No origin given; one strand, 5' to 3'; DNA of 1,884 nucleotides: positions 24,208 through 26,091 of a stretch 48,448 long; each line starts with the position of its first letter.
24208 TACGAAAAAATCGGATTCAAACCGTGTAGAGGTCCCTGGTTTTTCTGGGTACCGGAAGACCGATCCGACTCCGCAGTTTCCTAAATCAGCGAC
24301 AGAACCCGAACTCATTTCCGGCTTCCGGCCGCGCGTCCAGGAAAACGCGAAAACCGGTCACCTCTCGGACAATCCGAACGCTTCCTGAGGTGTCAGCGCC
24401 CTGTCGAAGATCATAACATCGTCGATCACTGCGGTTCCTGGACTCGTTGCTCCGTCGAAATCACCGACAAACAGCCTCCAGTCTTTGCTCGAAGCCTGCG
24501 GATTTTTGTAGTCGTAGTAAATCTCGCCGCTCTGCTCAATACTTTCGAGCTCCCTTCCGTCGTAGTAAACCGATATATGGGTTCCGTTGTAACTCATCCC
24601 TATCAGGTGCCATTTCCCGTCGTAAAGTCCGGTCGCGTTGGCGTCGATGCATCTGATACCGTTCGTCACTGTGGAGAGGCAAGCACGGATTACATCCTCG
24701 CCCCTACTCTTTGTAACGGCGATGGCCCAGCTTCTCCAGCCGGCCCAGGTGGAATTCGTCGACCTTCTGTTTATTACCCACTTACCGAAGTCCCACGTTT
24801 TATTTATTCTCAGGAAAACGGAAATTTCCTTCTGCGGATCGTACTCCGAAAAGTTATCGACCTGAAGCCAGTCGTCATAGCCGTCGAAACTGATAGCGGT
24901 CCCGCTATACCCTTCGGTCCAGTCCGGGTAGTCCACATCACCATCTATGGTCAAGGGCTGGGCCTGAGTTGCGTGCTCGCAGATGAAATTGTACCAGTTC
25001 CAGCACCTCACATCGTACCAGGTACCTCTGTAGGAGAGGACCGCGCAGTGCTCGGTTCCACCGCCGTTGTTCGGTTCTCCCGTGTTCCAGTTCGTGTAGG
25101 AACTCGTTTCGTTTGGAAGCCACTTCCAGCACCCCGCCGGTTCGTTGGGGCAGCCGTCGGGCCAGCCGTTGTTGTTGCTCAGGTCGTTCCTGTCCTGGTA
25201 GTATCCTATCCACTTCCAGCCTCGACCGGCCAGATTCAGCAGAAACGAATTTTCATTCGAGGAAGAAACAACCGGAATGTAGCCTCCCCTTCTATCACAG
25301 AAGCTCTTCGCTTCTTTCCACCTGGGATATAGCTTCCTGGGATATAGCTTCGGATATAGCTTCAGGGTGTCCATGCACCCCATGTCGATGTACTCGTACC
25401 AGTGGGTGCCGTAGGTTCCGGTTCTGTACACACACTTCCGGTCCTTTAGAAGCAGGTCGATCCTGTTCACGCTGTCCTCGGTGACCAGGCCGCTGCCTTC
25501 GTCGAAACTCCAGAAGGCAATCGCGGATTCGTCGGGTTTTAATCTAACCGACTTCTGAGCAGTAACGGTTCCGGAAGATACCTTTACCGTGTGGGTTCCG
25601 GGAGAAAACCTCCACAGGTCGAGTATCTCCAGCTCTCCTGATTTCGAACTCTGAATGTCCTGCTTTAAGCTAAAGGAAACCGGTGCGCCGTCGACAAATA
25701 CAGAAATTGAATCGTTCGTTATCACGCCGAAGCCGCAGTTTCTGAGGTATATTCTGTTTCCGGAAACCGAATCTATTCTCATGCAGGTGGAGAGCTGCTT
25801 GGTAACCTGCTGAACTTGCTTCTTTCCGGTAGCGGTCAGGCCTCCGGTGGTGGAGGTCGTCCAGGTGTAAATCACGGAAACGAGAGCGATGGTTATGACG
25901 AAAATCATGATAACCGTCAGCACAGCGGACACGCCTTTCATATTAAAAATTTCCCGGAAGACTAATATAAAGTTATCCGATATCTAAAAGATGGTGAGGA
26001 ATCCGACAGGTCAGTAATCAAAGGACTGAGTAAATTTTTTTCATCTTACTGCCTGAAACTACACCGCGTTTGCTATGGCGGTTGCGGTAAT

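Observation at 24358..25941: Second pilin-lectin paralog carries EPN where the other carries QPD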

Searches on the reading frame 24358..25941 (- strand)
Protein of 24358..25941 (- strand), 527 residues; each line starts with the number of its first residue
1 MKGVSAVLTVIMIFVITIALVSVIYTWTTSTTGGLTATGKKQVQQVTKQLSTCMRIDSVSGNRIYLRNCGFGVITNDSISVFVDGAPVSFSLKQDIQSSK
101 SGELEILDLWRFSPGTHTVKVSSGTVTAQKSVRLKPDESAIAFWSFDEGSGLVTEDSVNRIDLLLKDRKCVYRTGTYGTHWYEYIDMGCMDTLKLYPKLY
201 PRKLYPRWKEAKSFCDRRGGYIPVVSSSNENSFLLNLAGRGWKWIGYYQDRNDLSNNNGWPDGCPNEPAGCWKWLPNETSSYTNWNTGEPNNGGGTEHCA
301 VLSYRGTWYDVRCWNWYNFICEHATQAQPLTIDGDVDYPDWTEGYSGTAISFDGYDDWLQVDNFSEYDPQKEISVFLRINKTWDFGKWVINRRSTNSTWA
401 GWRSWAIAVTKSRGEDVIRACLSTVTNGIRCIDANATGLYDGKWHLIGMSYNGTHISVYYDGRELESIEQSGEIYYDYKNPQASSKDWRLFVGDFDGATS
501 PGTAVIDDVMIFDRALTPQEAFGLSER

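Call 4: search_protein_families(library=pfam, proteins=[window:24358-25941:-], max_evalue=1)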
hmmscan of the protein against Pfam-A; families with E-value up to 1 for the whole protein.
window:24358-25941:- (527 aa): 8 families
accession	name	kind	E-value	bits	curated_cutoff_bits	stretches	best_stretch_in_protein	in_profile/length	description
PF00059.27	Lectin_C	-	2.1e-13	51.4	22.6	1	208-322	5-106/107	Lectin C-type domain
PF13385.13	Laminin_G_3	-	1.5e-08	35.4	27.6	1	373-520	21-149/151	Concanavalin A-like lectin/glucanases superfamily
PF07790.16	Pilin_N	-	0.0017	19.6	25.2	1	2-71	1-71/78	Archaeal Type IV pilin, N-terminal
PF00054.30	Laminin_G_1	-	0.011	16.3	24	1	435-472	47-83/131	Laminin G domain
PF05814.16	Ac76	-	0.014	15.8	22.5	1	6-45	26-65/83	Orf76 (Ac76)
PF22925.3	TS_C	-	0.032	14.3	27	1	445-518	133-201/202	Trans-sialidase, C-terminal domain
PF02210.31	Laminin_G_2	-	0.12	13.2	22.9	1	437-484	48-88/126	Laminin G domain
PF01917.21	Arch_flagellin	-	0.82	10.4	29.5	1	13-91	10-101/162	Archaebacterial flagellin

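Call 11: find_homologous_proteins(query=window:24358-25941:-, max_evalue=0.001)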
Query window:24358-25941:- (527 aa): 20 proteins with E <= 0.001 among 5841 candidates.
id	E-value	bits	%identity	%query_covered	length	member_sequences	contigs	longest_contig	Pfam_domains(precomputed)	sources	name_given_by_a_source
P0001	0.0e+0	1197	97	100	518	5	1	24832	PF00059.28,PF13385.14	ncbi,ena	-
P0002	1.4e-118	415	49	70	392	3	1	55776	PF00059.28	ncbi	-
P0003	2.6e-79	285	34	98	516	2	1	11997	PF13385.14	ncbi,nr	ncbi:MAG: hypothetical protein GXO63_02990 [Candidatus Micrarchaeota archaeon]|nr:hypothetical prote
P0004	1.6e-44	170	50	29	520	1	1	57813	PF13385.14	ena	-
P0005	5.9e-44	168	39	49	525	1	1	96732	PF00059.28,PF13385.14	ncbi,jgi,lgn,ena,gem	-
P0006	7.6e-43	165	48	31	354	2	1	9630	PF13385.14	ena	-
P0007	1.8e-29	121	35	30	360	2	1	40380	PF13385.14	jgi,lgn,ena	-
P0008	4.0e-28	116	33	30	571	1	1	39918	PF13385.14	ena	-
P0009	3.1e-27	113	34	30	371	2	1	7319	PF13385.14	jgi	-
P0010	7.4e-27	112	38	30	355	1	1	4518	PF13385.14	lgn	-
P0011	1.4e-26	111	39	30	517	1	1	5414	PF07953.21,PF13385.14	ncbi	-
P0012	7.2e-26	109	33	30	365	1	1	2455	PF13385.14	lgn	-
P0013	9.9e-24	102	35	30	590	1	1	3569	PF13385.14,PF02973.23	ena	-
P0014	4.1e-23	100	38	30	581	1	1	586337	PF13385.14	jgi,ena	-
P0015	1.5e-9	55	39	16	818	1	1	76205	PF13385.14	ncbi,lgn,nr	ncbi:MAG: hypothetical protein JW700_03330 [Candidatus Aenigmarchaeota archaeon]|nr:hypothetical pro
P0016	5.6e-7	46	35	21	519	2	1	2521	PF00059.28,PF13385.14,PF05345.19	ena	-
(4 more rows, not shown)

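Call 21: find_encoding_contigs(protein=P0002, flank=10000, max_places=3)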
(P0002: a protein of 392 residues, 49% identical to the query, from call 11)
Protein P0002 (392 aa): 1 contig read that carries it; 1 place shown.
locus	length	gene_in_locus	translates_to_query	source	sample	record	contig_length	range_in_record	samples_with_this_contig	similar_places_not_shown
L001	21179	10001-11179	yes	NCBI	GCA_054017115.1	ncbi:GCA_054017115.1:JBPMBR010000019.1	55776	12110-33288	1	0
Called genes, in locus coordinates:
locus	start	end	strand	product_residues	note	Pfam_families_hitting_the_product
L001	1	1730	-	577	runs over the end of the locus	PF02874:ATP-synt_ab_N, PF16886:ATP-synt_ab_Xtn, PF00006:ATP-synt_ab, PF22919:ATP-synt_VA_C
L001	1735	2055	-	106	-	PF01990:ATP-synt_F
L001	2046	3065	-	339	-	PF01992:vATP-synt_AC39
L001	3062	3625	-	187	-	PF01991:vATP-synt_E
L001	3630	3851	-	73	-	PF00137:ATP-synt_C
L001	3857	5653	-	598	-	PF01496:V_ATPase_I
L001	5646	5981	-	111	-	-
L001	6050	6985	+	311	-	PF04014:MazE_antitoxin (weak), PF01895:PhoU (faint)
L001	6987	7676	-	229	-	PF05625:PAXNEB (weak), PF06745:ATPase, PF23442:DUF7125 (faint), PF24336:DUF7504, PF23365:DUF7090 (weak)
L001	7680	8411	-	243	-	PF06745:ATPase, PF23442:DUF7125 (faint)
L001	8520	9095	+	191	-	PF00318:Ribosomal_S2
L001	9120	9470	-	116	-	PF04472:SepF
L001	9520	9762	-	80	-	PF03685:UPF0147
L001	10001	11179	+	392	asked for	PF00059:Lectin_C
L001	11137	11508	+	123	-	PF13385:Laminin_G_3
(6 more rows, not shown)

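Call 23: find_encoding_contigs(protein=P0003, flank=10000, max_places=3)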
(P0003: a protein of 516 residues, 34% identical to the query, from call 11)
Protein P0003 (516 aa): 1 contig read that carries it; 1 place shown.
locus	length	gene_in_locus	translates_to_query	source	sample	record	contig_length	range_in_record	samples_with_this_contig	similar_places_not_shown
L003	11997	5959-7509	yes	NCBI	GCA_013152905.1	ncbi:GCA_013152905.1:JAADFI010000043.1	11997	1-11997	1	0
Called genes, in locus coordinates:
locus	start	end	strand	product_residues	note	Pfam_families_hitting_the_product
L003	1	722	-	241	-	PF01409:tRNA-synt_2d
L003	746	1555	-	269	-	PF00800:PDT, PF01842:ACT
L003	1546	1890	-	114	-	PF01817:CM_2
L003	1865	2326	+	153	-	PF00924:MS_channel_2nd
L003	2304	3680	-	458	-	PF13522:GATase_6 (faint), PF13537:GATase_7, PF00733:Asn_synthase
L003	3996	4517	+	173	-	PF01558:POR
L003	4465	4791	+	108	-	PF13187:Fer4_9 (faint), PF00037:Fer4 (weak), PF12797:Fer4_2 (weak), PF12837:Fer4_6 (weak), PF13237:Fer4_10, PF14697:Fer4_21, PF12800:Fer4_4 (faint), PF12838:Fer4_7 (weak), +1 more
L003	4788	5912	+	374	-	PF01855:POR_N, PF17147:PFOR_II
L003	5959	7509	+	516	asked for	PF13385:Laminin_G_3 (faint)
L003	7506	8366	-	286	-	PF02775:TPP_enzyme_C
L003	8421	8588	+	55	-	-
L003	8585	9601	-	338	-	PF00752:XPG_N, PF00867:XPG_I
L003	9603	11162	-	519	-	PF23545:Zn_ribbon_HMPTM, PF04055:Radical_SAM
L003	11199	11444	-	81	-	-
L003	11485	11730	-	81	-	PF00736:EF1_GNE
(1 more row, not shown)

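Call 33: search_protein_representatives(protein=window:24358-25941:-)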
Query: 527 residues. Proteins with E-value up to 0.001 (for the whole library): 7108; up to 1e-10: 786; up to 1e-30: 44. The best 150 are listed.
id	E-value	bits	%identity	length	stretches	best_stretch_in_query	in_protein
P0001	0.0e+00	1197.2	99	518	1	1-527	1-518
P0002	4.3e-119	414.8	53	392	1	35-411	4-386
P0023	5.5e-98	345.2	40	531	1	2-524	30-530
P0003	8.1e-80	285.2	38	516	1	12-523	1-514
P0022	2.0e-71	257.5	37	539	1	2-524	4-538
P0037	4.7e-58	213.4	32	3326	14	270-340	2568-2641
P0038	1.2e-52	195.5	35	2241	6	206-311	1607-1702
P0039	8.6e-52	192.7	35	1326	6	207-350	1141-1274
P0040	1.4e-48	182.1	33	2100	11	204-323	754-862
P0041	2.7e-46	174.5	36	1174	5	206-324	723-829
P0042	3.0e-46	174.4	44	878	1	123-363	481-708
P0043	4.8e-46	173.7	33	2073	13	207-349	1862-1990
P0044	2.4e-45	171.4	34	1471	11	207-311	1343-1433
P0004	5.0e-45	170.3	40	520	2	1-155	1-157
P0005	1.9e-44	168.4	44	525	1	140-364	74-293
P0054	4.6e-36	140.8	39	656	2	143-362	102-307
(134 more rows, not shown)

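Call 42: list_cluster_members(proteins=[P0001, P0002, P0023, P0022, P0005])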
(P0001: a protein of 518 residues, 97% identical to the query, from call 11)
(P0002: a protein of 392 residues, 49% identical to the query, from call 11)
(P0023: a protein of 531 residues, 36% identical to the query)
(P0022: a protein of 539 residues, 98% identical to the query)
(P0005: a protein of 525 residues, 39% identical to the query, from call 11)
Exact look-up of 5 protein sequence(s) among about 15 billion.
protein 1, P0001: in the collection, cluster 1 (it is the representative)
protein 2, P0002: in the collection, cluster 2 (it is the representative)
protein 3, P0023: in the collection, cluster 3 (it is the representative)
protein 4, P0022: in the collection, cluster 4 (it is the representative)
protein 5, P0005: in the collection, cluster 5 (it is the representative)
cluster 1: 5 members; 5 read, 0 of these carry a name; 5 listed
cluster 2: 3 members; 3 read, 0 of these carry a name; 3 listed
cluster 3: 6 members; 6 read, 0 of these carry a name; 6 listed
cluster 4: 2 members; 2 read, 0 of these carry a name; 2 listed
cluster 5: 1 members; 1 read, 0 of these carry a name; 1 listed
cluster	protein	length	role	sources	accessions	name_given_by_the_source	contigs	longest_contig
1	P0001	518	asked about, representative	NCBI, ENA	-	-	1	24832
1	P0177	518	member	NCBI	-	-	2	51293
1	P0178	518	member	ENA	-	-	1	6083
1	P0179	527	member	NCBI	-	-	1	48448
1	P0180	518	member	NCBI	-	-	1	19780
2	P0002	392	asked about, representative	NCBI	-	-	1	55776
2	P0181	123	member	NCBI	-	-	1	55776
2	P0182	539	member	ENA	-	-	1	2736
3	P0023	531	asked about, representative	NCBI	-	-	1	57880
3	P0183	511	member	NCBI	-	-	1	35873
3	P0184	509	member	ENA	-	-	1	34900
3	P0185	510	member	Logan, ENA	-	-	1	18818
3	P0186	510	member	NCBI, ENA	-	-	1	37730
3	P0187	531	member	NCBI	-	-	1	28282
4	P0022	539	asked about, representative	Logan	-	-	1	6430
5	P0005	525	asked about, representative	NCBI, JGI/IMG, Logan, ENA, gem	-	-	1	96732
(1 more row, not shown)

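Call 49: predict_structure(alignment_id=A3)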
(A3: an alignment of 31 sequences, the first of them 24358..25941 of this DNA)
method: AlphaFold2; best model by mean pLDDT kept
length: 527 residues; sequences in the alignment: 31
mean_pLDDT: 86.3   pTM: 0.79
mean pLDDT of the five models: 86.3, 85.6, 84.8, 84.6, 82.1
residues with pLDDT >= 90: 321; 70-90: 132; 50-70: 48; < 50: 26
segments of 3 or more residues with pLDDT < 50: 33-50, 398-400
pLDDT, mean of each block of 10 residues (from residue 1): 66 88 75 45 43 87 95 93 97 95 96 95 93 96 89 93 90 95 90 61 71 93 96 94 93 81 81 83 93 89 96 91 92 71 92 82 92 97 81 65 85 91 94 96 97 98 97 88 70 69 87 97 91
secondary structure, 60 per line:
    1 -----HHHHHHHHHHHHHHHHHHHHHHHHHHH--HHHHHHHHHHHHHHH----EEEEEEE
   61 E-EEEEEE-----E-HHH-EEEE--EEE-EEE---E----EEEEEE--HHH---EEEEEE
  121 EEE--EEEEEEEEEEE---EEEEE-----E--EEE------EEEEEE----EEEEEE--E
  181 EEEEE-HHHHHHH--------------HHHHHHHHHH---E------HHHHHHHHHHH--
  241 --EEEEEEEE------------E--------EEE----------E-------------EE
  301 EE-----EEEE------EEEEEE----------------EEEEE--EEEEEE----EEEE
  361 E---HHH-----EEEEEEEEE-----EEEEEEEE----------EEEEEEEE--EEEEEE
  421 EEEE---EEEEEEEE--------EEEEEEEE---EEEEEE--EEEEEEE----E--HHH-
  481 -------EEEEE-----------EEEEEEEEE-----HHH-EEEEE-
elements in order: H6-32 H35-49 E54-61 E63-68 E80-83 E86-88 E90-92 E101-106 E115-123 E126-136 E140-144 E153-155 E162-167 E172-177 E180-185 H187-193 H208-217 H228-238 E243-250 E272-274 E299-302 E308-311 E318-323 E340-344 E347-352 E357-361 E373-381 E387-394 E405-412 E415-424 E428-435 E444-451 E455-460 E463-469 E488-492 E504-512 E522-526

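Call 55: fold_search(model_id=the predicted structure, library=pdb)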
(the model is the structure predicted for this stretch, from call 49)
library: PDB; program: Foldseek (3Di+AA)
matches with E <= 10: 1617; with E <= 0.001: 621
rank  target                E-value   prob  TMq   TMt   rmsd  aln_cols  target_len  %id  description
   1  6hox                  4.7e-09  1.00  0.27  0.33   3.8       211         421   12  Crystal structure of the binding domain of Paraclostridial Mosquitocidal Protein 1 (released 2019-07-10)
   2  4zkt_B                2.0e-08  1.00  0.27  0.13  10.9       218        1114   14  Crystal structure of the progenitor M complex of Clostridium botulinum type E neurotoxin (released 2015-12-23)
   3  9qco_A                4.1e-08  1.00  0.27  0.14   3.2       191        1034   12  NTNH-HA70 complex from Clostridium botulinum Serotype B1 (released 2025-09-10)
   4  3v0a_B                4.3e-08  1.00  0.27  0.13   9.8       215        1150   14  2.7 angstrom crystal structure of BoNT/Ai in complex with NTNHA (released 2012-03-14)
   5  2ox8_A                4.8e-08  1.00  0.21  0.78   4.9       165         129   23  Human Scavenger Receptor C-type Lectin carbohydrate-recognition domain. (released 2007-04-03)
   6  4isq_A                5.3e-08  1.00  0.23  0.29   9.9       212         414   15  Binding domain of Botulinum neurotoxin DC in complex with human synaptotagmin I (released 2013-08-14)
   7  9ea9_B                5.6e-08  1.00  0.27  0.12   3.7       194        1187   13  Crystal structure of BoNT/A-NTNH-HA70 -VHH_F12-VHH_H7-Fab_NTNH complex (released 2025-09-17)
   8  6f0p                  5.9e-08  1.00  0.25  0.31   6.0       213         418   13  Botulinum neurotoxin A4 Hc domain (released 2018-01-10)
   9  3r4u_A                7.0e-08  1.00  0.26  0.32   4.5       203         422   14  Cell entry of botulinum neurotoxin type C is dependent upon interaction with two ganglioside molecules (released 2011-06-08)
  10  6py1                  7.8e-08  1.00  0.20  0.78   4.8       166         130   22  Crystal Structure of the Carbohydrate Recognition Domain of the Human Macrophage Galactose C-Type Lectin Bound to GalNAc (released 2020-07-29)
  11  3pme                  7.8e-08  1.00  0.25  0.32   5.3       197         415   15  Crystal structure of the receptor binding domain of botulinum neurotoxin C/D mosaic serotype (released 2010-12-15)
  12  6y0m                  8.7e-08  1.00  0.22  0.81   6.4       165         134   21  Crystal structure of human CD23 lectin domain N225D, K229E, S252N, T251N mutant (released 2021-06-16)
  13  1diw                  8.7e-08  1.00  0.28  0.33   3.6       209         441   16  THE HC FRAGMENT OF TETANUS TOXIN COMPLEXED WITH GALACTOSE (released 2000-03-24)
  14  6w12                  9.7e-08  1.00  0.20  0.79   4.2       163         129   21  Crystal Structure of the Carbohydrate Recognition Domain of the Human Macrophage Galactose C-Type Lectin Bound to the Tu (released 2021-03-10)
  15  5hp6                  9.7e-08  1.00  0.29  0.20  15.8       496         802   12  Structure of AbnA, a GH43 extracellular arabinanase from Geobacillus stearothermophilus (a new conformational state) (released 2017-02-01)
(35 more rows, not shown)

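Call 57: find_encoding_contigs(protein=window:24358-25941:-, flank=3000, max_places=3)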
Protein window:24358-25941:- (527 aa): no gene with exactly this product is on record in the collection.

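Call 58: find_encoding_contigs(protein=P0005, flank=10000, max_places=2)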
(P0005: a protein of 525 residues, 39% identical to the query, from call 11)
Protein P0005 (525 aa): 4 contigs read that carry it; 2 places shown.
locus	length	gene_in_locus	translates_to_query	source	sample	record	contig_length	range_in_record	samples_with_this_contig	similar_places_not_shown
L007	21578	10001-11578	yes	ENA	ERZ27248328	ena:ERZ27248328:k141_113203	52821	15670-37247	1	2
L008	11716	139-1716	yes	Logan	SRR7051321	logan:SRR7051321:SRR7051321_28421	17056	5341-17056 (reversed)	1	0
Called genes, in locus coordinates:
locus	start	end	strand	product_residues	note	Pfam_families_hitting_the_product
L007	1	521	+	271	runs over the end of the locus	-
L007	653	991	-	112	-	-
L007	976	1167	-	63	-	-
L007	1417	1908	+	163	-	PF22600:MTPAP-like_central (weak), PF01909:NTP_transf_2 (weak), PF18765:Polbeta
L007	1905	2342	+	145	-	-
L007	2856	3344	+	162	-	-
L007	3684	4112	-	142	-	PF01850:PIN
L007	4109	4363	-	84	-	-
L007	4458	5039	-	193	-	PF00589:Phage_integrase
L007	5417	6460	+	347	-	-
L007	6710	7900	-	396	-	-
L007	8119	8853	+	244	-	PF01987:AIM24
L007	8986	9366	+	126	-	PF05168:HEPN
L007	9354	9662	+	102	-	PF01909:NTP_transf_2, PF18765:Polbeta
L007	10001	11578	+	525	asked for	PF00059:Lectin_C, PF13385:Laminin_G_3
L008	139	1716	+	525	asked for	PF00059:Lectin_C, PF13385:Laminin_G_3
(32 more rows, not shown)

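Call 59: find_encoding_contigs(protein=P0001, flank=10000, max_places=3)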
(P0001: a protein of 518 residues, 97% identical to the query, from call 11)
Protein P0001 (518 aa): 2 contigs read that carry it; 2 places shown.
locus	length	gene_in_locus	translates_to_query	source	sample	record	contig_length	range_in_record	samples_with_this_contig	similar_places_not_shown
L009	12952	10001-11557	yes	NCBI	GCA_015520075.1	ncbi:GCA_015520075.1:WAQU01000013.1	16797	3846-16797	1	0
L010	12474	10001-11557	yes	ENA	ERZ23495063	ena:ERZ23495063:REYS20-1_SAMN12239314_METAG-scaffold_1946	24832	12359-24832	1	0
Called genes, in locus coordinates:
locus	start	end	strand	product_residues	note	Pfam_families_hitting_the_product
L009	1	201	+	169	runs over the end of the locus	PF27418:GINS23_N (faint), PF22090:Gins51_C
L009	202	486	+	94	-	PF00935:Ribosomal_L44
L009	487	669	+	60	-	PF01667:Ribosomal_S27e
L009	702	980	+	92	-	-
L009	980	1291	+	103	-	PF01870:Hjc, PF26553:PDDEXK_19 (weak)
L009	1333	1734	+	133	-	-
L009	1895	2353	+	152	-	-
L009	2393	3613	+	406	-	PF18195:GatD_N, PF00710:Asparaginase, PF17763:Asparaginase_C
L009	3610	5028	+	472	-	PF02934:GatB_N, PF02637:GatB_Yqey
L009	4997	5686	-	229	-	PF01255:Prenyltransf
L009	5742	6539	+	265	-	PF01478:Peptidase_A24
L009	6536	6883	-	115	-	-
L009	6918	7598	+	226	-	PF03796:DnaB_C, PF06745:ATPase, PF13481:AAA_25 (weak), PF23442:DUF7125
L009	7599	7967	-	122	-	PF03259:Robl_LC7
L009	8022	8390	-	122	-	PF03259:Robl_LC7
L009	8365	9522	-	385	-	PF03029:ATP_bind_1 (faint), PF06745:ATPase, PF09439:SRPRB (faint), PF00025:Arf, PF00071:Ras, PF01926:MMR_HSR1 (weak), PF08477:Roc (weak), PF00009:GTP_EFTU (weak)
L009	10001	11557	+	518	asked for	PF00059:Lectin_C, PF13385:Laminin_G_3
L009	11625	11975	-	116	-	PF13673:Acetyltransf_10, PF00583:Acetyltransf_1, PF13302:Acetyltransf_3 (weak), PF13508:Acetyltransf_7, PF08445:FR47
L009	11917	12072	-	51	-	-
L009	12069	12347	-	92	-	-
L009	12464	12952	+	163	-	?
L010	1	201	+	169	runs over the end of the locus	PF27418:GINS23_N (faint), PF22090:Gins51_C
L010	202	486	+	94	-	PF00935:Ribosomal_L44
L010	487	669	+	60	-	PF01667:Ribosomal_S27e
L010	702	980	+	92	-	-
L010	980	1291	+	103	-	PF01870:Hjc, PF26553:PDDEXK_19 (weak)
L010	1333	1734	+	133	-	-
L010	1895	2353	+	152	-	-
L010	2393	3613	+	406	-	PF18195:GatD_N, PF00710:Asparaginase, PF17763:Asparaginase_C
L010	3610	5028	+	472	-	PF02934:GatB_N, PF02637:GatB_Yqey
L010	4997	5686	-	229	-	PF01255:Prenyltransf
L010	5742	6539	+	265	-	PF01478:Peptidase_A24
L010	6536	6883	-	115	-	-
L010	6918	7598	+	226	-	PF03796:DnaB_C, PF06745:ATPase, PF13481:AAA_25 (weak), PF23442:DUF7125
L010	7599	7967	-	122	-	PF03259:Robl_LC7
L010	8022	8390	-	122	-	PF03259:Robl_LC7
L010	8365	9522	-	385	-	PF03029:ATP_bind_1 (faint), PF06745:ATPase, PF09439:SRPRB (faint), PF00025:Arf, PF00071:Ras, PF01926:MMR_HSR1 (weak), PF08477:Roc (weak), PF00009:GTP_EFTU (weak)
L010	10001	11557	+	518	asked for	PF00059:Lectin_C, PF13385:Laminin_G_3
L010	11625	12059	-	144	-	PF00583:Acetyltransf_1, PF13302:Acetyltransf_3 (weak), PF13673:Acetyltransf_10, PF13508:Acetyltransf_7, PF08445:FR47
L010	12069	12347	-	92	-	-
